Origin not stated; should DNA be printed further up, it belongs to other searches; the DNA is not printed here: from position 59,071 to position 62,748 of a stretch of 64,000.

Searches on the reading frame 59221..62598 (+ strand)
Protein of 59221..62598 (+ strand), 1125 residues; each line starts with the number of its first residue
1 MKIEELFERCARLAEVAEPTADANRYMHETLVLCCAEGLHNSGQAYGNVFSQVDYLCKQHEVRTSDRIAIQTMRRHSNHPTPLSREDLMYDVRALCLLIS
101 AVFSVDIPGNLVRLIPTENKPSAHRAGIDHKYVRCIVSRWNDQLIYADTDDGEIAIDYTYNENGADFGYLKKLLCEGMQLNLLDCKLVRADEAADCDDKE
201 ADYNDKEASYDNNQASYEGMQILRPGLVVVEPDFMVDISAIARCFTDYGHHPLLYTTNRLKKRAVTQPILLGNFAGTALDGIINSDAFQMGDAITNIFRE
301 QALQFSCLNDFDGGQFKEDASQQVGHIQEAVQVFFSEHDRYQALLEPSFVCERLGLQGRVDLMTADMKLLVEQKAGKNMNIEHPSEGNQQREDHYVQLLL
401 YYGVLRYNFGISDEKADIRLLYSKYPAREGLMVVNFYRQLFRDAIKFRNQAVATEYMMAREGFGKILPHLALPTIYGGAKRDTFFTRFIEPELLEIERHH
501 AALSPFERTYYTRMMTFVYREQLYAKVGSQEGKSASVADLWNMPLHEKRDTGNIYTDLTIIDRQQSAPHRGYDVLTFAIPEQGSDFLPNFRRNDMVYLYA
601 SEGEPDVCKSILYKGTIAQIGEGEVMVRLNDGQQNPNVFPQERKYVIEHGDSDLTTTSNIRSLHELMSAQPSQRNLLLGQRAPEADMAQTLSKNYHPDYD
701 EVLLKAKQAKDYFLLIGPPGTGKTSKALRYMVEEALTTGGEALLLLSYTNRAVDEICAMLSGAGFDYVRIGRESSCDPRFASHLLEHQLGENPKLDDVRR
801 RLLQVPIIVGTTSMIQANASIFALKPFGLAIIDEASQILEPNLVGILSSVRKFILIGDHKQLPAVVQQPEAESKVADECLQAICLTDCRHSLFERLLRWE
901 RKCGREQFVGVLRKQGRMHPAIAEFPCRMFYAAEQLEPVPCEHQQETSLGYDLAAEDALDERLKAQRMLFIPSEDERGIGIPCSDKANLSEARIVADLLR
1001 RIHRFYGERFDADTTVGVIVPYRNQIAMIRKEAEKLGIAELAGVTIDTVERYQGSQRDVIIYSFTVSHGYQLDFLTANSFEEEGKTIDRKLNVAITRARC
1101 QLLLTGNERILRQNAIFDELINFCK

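Call 9: search_protein_families(library=pfam, proteins=[window:59221-62598:+])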
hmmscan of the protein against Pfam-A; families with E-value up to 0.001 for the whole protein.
window:59221-62598:+ (1125 aa): 5 families
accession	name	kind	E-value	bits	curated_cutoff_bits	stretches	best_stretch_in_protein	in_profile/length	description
PF13087.12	AAA_12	-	5e-30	105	27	1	890-1108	3-194/195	AAA domain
PF13086.12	AAA_11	-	4e-24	86.2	27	2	805-867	192-255/257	AAA domain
PF13245.12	AAA_19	-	9.5e-10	39.2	25.1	1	708-865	9-132/134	AAA domain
PF13604.12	AAA_30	-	9e-08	32.5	27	1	709-867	17-133/191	AAA domain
PF00270.35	DEAD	-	0.00027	21.2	26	0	709-841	14-132/167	DEAD/DEAH box helicase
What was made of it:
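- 59221..62598 (+): DNA2-like SF1 helicase with a weak Cas4-like PD-(D/E)XK region (about aa 327-448). Pfam AAA_11, AAA_12, AAA_19 and AAA_30 (call 9).
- Checked: The helicase ORF is 59221-62598 (1125 aa; AAA_11/AAA_12; call 9).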

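Call 11: find_encoding_contigs(protein=window:59221-62598:+, flank=10000, max_places=6)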
Protein window:59221-62598:+ (1125 aa): 2 contigs read that carry it; 2 places shown.
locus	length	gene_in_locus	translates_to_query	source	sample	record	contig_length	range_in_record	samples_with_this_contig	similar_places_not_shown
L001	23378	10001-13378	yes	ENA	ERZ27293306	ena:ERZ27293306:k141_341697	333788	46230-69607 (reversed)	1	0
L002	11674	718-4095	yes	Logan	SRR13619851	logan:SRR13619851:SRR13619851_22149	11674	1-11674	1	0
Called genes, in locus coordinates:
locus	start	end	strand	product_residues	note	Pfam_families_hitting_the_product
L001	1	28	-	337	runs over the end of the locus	PF01032:FecCD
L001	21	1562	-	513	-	PF01656:CbiA, PF13500:AAA_26, PF07685:GATase_3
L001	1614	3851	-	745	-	PF02837:Glyco_hydro_2_N, PF00703:Glyco_hydro_2 (weak), PF02836:Glyco_hydro_2_C, PF16355:DUF4982, PF18565:Glyco_hydro2_C5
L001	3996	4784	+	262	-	PF00005:ABC_tran, PF02463:SMC_N (faint), PF13604:AAA_30 (faint), PF13304:AAA_21 (weak)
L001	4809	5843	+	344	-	PF00155:Aminotran_1_2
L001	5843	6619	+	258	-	PF02654:CobS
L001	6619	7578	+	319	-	PF03186:CobD_Cbib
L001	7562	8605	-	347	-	PF02277:DBI_PRT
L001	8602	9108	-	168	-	PF02283:CobU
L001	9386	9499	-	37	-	-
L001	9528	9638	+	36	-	-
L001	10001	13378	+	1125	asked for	PF13086:AAA_11, PF13245:AAA_19, PF13604:AAA_30 (weak), PF13086:AAA_11, PF13087:AAA_12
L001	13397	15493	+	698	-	PF07715:Plug, PF00593:TonB_dep_Rec_b-barrel, PF14905:OMP_b-brl_3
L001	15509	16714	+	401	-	-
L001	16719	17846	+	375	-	PF01497:Peripla_BP_2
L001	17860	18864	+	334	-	PF00294:PfkB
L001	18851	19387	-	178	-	PF18306:LDcluster4, PF03641:Lysine_decarbox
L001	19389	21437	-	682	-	-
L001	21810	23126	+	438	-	PF13173:AAA_14, PF13635:DUF4143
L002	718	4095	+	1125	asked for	PF13086:AAA_11, PF13245:AAA_19, PF13604:AAA_30 (weak), PF13086:AAA_11, PF13087:AAA_12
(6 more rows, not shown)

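Call 12: find_related_loci(query=L001:13478-15490:+, collection=genome_contigs, flank=10000)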
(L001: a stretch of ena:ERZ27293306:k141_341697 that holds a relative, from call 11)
Query L001:13478-15490:+ (671 aa) in genome_contigs; peptide patterns used: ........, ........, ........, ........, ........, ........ (x = any residue, [..] = any of these).
116 stretches matched a pattern; 108 encode a relative of the query (tblastn E <= 1e-3); the best 80 are kept; 80 distinct loci.
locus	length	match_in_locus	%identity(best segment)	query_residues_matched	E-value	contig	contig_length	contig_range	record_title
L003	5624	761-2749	75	3-671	0e+0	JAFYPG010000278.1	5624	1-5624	MAG: Prevotella sp. isolate RGIG7297 Water_buffalos_Cecum-4__c815524, whole genome shotgun sequence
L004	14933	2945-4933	75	3-671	0e+0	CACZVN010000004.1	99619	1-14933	MAG: uncultured Prevotellaceae bacterium isolate RUG12989 genome assembly, contig: RUG12989_asm_4, whole genome shotgun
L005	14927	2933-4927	75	4-671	0e+0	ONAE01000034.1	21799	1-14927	uncultured Prevotella sp. isolate RUG116 genome assembly, contig: scaffold_986, whole genome shotgun sequence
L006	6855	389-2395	73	1-671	0e+0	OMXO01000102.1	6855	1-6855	uncultured Prevotella sp. isolate RUG069 genome assembly, contig: scaffold_6608, whole genome shotgun sequence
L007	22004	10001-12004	72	2-671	0e+0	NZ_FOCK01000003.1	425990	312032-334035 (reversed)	Prevotella sp. ne3005, whole genome shotgun sequence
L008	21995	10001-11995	74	4-671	0e+0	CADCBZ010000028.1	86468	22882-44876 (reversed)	MAG: uncultured Prevotellaceae bacterium isolate RUG14503 genome assembly, contig: RUG14503_asm_28, whole genome shotgun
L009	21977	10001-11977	75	11-671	0e+0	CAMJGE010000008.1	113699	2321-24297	MAG: uncultured Prevotella sp. isolate SRR12081293_bin.78_metaWRAP_v1.3_MAG genome assembly, contig: ERZ12289773.124, wh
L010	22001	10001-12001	74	3-671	0e+0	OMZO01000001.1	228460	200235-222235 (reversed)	uncultured Prevotella sp. isolate RUG108 genome assembly, contig: scaffold_3, whole genome shotgun sequence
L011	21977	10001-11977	74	11-671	0e+0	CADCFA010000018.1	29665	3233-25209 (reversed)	MAG: uncultured Prevotellaceae bacterium isolate RUG14586 genome assembly, contig: RUG14586_asm_18, whole genome shotgun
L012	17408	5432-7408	74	11-671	0e+0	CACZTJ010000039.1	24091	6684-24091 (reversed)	MAG: uncultured Prevotellaceae bacterium isolate RUG12938 genome assembly, contig: RUG12938_asm_39, whole genome shotgun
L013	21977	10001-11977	74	10-671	0e+0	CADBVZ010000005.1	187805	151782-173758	MAG: uncultured Prevotella sp. isolate RUG14357 genome assembly, contig: RUG14357_asm_5, whole genome shotgun sequence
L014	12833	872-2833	74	10-669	0e+0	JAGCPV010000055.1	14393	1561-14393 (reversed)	MAG: Prevotella sp. isolate RGIG10013 Yak_Reticulum-5__c261604, whole genome shotgun sequence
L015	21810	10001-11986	72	2-671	0e+0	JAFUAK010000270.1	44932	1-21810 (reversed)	MAG: Prevotella sp. isolate RGIG4315 Roe_deer_Duodenum.Co__c431881, whole genome shotgun sequence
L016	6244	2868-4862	73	4-671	0e+0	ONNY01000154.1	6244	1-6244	uncultured Prevotella sp. isolate RUG473 genome assembly, contig: scaffold_16669, whole genome shotgun sequence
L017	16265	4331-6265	72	21-671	0e+0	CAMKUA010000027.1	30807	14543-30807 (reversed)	MAG: uncultured Prevotella sp. isolate SRR12081296_bin.92_metaWRAP_v1.3_MAG genome assembly, contig: ERZ12289772.1868, w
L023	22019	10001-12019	65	3-671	0e+0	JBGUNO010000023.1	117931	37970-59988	MAG: Prevotella sp. isolate ruminal_MAG_208 ruminal_MAG_208_contig_0023, whole genome shotgun sequence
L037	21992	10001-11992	64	9-669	0e+0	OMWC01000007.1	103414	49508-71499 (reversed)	uncultured Prevotellaceae bacterium isolate RUG030 genome assembly, contig: scaffold_99, whole genome shotgun sequence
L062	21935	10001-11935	61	11-671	0e+0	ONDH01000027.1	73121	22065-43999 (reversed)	uncultured Prevotellaceae bacterium isolate RUG204 genome assembly, contig: scaffold_787, whole genome shotgun sequence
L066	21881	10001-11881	64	39-671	0e+0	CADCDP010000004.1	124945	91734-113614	MAG: uncultured Bacteroidales bacterium isolate RUG14560 genome assembly, contig: RUG14560_asm_4, whole genome shotgun s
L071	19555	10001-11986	73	4-671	0e+0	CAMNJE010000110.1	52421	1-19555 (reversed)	MAG: uncultured Prevotella sp. isolate SRR873595_bin.65_metaWRAP_v1.3_MAG genome assembly, contig: ERZ1756110.3420450, w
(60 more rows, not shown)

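Call 19: search_protein_families(library=pfam, proteins=[L071:9105-9977:+, L071:6964-9141:+, L071:4920-7019:-, L071:3925-4896:-, L007:9099-10007:+, L007:7660-8649:+, L007:7558-8646:-, L007:9066-10037:-, L001:15509-16714:+])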
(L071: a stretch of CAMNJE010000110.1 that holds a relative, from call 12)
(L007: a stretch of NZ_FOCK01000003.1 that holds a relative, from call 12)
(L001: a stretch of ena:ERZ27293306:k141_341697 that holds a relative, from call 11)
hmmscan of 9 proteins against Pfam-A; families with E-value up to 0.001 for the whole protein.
L071:9105-9977:+ (290 aa): 0 families

L071:6964-9141:+ (725 aa): 5 families
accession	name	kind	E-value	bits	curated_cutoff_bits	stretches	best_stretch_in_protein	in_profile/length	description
PF07944.18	Beta-AFase-like_GH127_cat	-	2.4e-114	382.7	24.9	1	75-479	1-375/376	Beta-L-arabinofuranosidase, GH127 catalytic domain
PF20736.2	Glyco_hydro127M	-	3.3e-25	88.5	24.2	1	490-601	2-95/95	Beta-L-arabinofuranosidase, GH127 middle domain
PF20737.2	Glyco_hydro127C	-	1.9e-24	85.6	23.7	1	603-716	1-70/71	Glycoside hydrolase family 127 C-terminal domain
PF07470.19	Glyco_hydro_88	-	1.3e-05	24.8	26.6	0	202-296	22-105/352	Glycosyl Hydrolase Family 88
PF03663.20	Glyco_hydro_76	-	0.00024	21.2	25.9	0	275-356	164-251/366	Glycosyl hydrolase family 76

L071:4920-7019:- (699 aa): 3 families
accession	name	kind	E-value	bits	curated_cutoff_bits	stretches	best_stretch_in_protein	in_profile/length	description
PF22848.2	ASD1_dom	-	1.3e-89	300.3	22.2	1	264-506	1-239/239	Alpha-L-arabinofuranosidase 1 domain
PF06964.18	Alpha-L-AF_C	-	3.1e-23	83.2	27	1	508-691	17-165/165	Alpha-L-arabinofuranosidase C-terminal domain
PF02018.23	CBM_4_9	-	3.8e-05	24.5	25.9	1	155-232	55-129/136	Carbohydrate binding domain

L071:3925-4896:- (323 aa): 1 family
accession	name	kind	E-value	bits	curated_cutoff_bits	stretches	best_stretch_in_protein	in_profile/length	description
PF00248.27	Aldo_ket_red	-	1.2e-69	235.1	24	1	31-320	2-279/291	Aldo/keto reductase family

L007:9099-10007:+ (302 aa): 0 families

L007:7660-8649:+ (329 aa): 0 families

L007:7558-8646:- (362 aa): 1 family
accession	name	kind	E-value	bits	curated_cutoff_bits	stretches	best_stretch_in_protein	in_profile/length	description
PF00248.27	Aldo_ket_red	-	1.2e-69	235.1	24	1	69-361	2-282/291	Aldo/keto reductase family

L007:9066-10037:- (323 aa): 0 families

L001:15509-16714:+ (401 aa): 1 family
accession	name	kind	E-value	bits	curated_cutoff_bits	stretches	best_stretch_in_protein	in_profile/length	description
PF16819.11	DUF5074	-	3.9e-07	29.9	27.2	1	40-381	1-339/353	Domain of unknown function (DUF5074)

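Call 24: search_protein_families(library=padloc, proteins=[window:59221-62598:+, L007:9129-10007:+], max_evalue=0.01)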
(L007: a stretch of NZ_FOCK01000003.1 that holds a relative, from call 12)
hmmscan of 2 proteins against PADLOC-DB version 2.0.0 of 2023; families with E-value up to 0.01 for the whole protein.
window:59221-62598:+ (1125 aa): 17 families
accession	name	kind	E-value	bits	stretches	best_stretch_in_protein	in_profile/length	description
PDLC03920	MkoA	-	2.7e-52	176.3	2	804-1113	769-1081/1112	-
PDLC03921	MkoA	-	1.8e-35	120.1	2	807-1121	1277-1583/1607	-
PDLC03924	MkoC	-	1.8e-28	97.2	2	985-1114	827-950/1136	-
PDLC05009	PDC-S37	-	3.4e-10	36.4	2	827-863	938-974/1550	-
PDLC02895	DpdJ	-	2.2e-07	26.1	1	827-1120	193-466/2112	DpdJ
PDLC00127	GajB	-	2.5e-05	21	1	708-764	18-76/594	UrvD helicase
PDLC05065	PDC-S68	-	4.6e-05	19.4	1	828-863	705-743/1221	-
PDLC05064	PDC-S68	-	7.5e-05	18.6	1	703-865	693-824/1273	-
PDLC01734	typeIV_RecD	-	0.00036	16.9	0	1048-1115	674-725/763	RecD_0_IVD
PDLC00104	GajB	-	0.00065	16.6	0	710-757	15-64/574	UrvD helicase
PDLC01250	Cas4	-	0.001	17.4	1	327-448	37-138/168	"CAS-I,CAS-II,CAS-III,CAS-IV,CAS-V,CAS-VI; acquisition_associated"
PDLC02194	Hhe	-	0.0014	13.9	0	827-878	1381-1432/1911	-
PDLC05035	PDC-S53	-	0.0032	13.6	0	793-864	547-617/900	-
PDLC00109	GajB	-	0.0057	13.1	1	707-759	3-55/647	UrvD helicase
PDLC00112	GajB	-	0.0081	12.8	0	719-765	27-74/581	UrvD helicase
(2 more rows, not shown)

L007:9129-10007:+ (292 aa): 2 families
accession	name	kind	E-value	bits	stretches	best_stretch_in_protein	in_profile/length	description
PDLC00944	Cas4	-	0.00081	17.6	1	220-267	93-139/177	Cas4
PDLC01250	Cas4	-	0.002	16.4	0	157-255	51-119/168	"CAS-I,CAS-II,CAS-III,CAS-IV,CAS-V,CAS-VI; acquisition_associated"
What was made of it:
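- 59221..62598 (+): PADLOC Cas4 E 0.001 and MkoA helicase part (call 24).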

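Call 25: search_protein_families(library=ncbifam, proteins=[window:59221-62598:+, L007:9129-10007:+, L001:15509-16714:+, L001:13478-15493:+], max_evalue=0.01)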
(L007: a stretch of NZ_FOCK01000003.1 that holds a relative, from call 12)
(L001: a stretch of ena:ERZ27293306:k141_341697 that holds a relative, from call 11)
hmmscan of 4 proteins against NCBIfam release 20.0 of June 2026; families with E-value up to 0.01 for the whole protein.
window:59221-62598:+ (1125 aa): 6 families
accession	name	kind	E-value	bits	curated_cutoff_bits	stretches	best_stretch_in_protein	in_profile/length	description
NF040671.1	PLuB_AAA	exception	1.4e-50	171.8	999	1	693-1122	814-1246/1256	PLuB system helicase-like protein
TIGR00376.1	TIGR00376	hypoth_equivalog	1.6e-49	168.9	348.9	2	808-1125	349-628/639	IGHMBP2 family helicase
NF058533.1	antiphage_ProA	equivalog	5.6e-11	40.6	1500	2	826-863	1303-1340/1903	anti-phage protein ProA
TIGR01447.1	recD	equivalog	2.8e-07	29.5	310.15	0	686-817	138-276/597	exodeoxyribonuclease V subunit alpha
TIGR01448.2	helicase_RecD2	equivalog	0.00011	20.5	500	0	829-865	411-450/713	SF1B family DNA helicase RecD2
NF042953.1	Hhe_antiphage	equivalog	0.00023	18.6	2000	1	827-864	1282-1319/1797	DUF4011 domain-containing anti-phage protein Hhe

L007:9129-10007:+ (292 aa): 0 families

L001:15509-16714:+ (401 aa): 2 families
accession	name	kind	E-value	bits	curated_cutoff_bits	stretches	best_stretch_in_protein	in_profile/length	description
TIGR03866.1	PQQ_ABC_repeats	subfamily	7.2e-05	22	287.3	1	169-249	23-99/310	PQQ-dependent catabolism-associated beta-propeller protein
TIGR02276.1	beta_rpt_yvtn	repeat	0.0091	16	27.85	0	91-112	2-23/42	beta-propeller repeat protein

L001:13478-15493:+ (671 aa): 13 families
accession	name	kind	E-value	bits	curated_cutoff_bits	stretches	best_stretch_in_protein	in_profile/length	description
TIGR01779.1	TonB-B12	equivalog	2.5e-26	92.4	599.7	1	34-671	23-614/614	TonB-dependent vitamin B12 receptor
TIGR01783.1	TonB-siderophor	subfamily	6.5e-22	77.9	223.5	2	418-671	403-649/649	TonB-dependent siderophore receptor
TIGR01785.1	TonB-hemin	subfamily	1.1e-19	70.4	316.85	2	416-671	407-677/677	TonB-dependent heme/hemoglobin receptor family protein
NF007926.1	PRK10641.1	equivalog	2.6e-19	69.2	836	1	40-671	28-617/617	TonB-dependent vitamin B12 receptor BtuB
TIGR01786.1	TonB-hemlactrns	subfamily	2.1e-18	66.1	323.75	2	386-671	423-719/719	TonB-dependent hemoglobin/transferrin/lactoferrin family receptor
NF010010.0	PRK13483.1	equivalog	7.6e-10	37.4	927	1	35-115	29-107/660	ligand-gated channel protein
NF038079.1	TonB_sider_MxcH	equivalog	2.5e-09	35.8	925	1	417-561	529-669/792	TonB-dependent siderophore myxochelin receptor MxcH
NF010651.0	PRK14050.1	equivalog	1.9e-07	29.6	884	1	44-139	67-164/730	TonB-dependent siderophore receptor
NF010038.0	PRK13513.1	equivalog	9e-07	27.8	942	1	44-115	40-109/659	ligand-gated channel protein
NF010012.0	PRK13486.1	equivalog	9.9e-07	27.5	924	1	462-587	465-579/696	TonB-dependent receptor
NF007465.0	PRK10044.1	equivalog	1.4e-06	26.8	803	0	59-139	83-165/726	ferrichrome porin FhuA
NF049945.1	TonB_dep_FCYXU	equivalog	6.8e-05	21.6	825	0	5-147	2-150/697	TonB-dependent receptor, FCYXU motif-type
NF050067.1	TonBEntbctnRecCfrA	equivalog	0.0075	14.6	1200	0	32-105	19-93/698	TonB-dependent ferric enterobactin receptor CfrA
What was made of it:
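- On BtuB vitamin B12 receptor: TIGR01779 scores 92 bits against a cut-off of 600 (call 25).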

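Call 27: find_homologous_proteins(query=window:59221-62598:+, max_evalue=1e-20)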
Query window:59221-62598:+ (1125 aa): 5091 proteins with E <= 1e-20 among 8000 candidates; the best 120 are listed.
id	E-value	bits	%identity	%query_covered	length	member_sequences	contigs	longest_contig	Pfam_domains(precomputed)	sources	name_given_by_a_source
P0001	0.0e+0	2506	97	100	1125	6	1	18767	PF13087.13,PF13086.13,PF13604.13,PF13245.13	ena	-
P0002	0.0e+0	1615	64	100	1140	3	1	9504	PF13087.13,PF13086.13,PF13604.13,PF13245.13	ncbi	-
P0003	0.0e+0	1612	64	100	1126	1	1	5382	PF13087.13,PF13086.13,PF13604.13,PF13245.13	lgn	-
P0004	0.0e+0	1609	65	100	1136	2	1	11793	PF13087.13,PF13086.13,PF13604.13,PF13245.13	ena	-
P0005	0.0e+0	1547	63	100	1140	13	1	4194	PF13087.13,PF13086.13,PF13604.13,PF13245.13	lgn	-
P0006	0.0e+0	1541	61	100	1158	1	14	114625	PF13087.13,PF13086.13,PF13604.13,PF13245.13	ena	-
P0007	0.0e+0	1538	63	100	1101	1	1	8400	PF13087.13,PF13086.13,PF00270.36,PF13604.13,PF13245.13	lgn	-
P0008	0.0e+0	1529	61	100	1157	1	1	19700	PF13087.13,PF13086.13,PF13604.13,PF13245.13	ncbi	-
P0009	0.0e+0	1526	62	100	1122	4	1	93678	PF13087.13,PF13086.13,PF00270.36,PF13604.13,PF13245.13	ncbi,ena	-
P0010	0.0e+0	1520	60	100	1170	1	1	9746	PF13087.13,PF13086.13,PF13604.13,PF13245.13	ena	-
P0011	0.0e+0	1518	62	100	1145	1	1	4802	PF13087.13,PF13086.13,PF13604.13,PF13245.13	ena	-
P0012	0.0e+0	1518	62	99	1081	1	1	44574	PF13087.13,PF13086.13,PF00270.36,PF13604.13,PF13245.13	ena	-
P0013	0.0e+0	1512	60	100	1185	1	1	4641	PF13087.13,PF13086.13,PF13604.13,PF13245.13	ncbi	-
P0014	0.0e+0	1490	60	100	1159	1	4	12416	PF13087.13,PF13086.13,PF13604.13,PF13245.13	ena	-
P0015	0.0e+0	1486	62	98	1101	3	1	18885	PF13087.13,PF13086.13,PF13604.13,PF13245.13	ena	-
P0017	0.0e+0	1453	59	99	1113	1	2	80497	PF13087.13,PF13086.13,PF00270.36,PF13604.13,PF13245.13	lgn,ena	-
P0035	0.0e+0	1355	55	100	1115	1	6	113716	PF13087.13,PF13086.13,PF13604.13,PF13245.13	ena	-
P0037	0.0e+0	1354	56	99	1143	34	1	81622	PF13087.13,PF13086.13,PF13604.13,PF13245.13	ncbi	-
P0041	0.0e+0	1348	56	99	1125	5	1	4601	PF13087.13,PF13086.13,PF13604.13,PF13245.13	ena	-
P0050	0.0e+0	1344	58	100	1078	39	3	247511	PF13087.13,PF13086.13,PF13604.13,PF13245.13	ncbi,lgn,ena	-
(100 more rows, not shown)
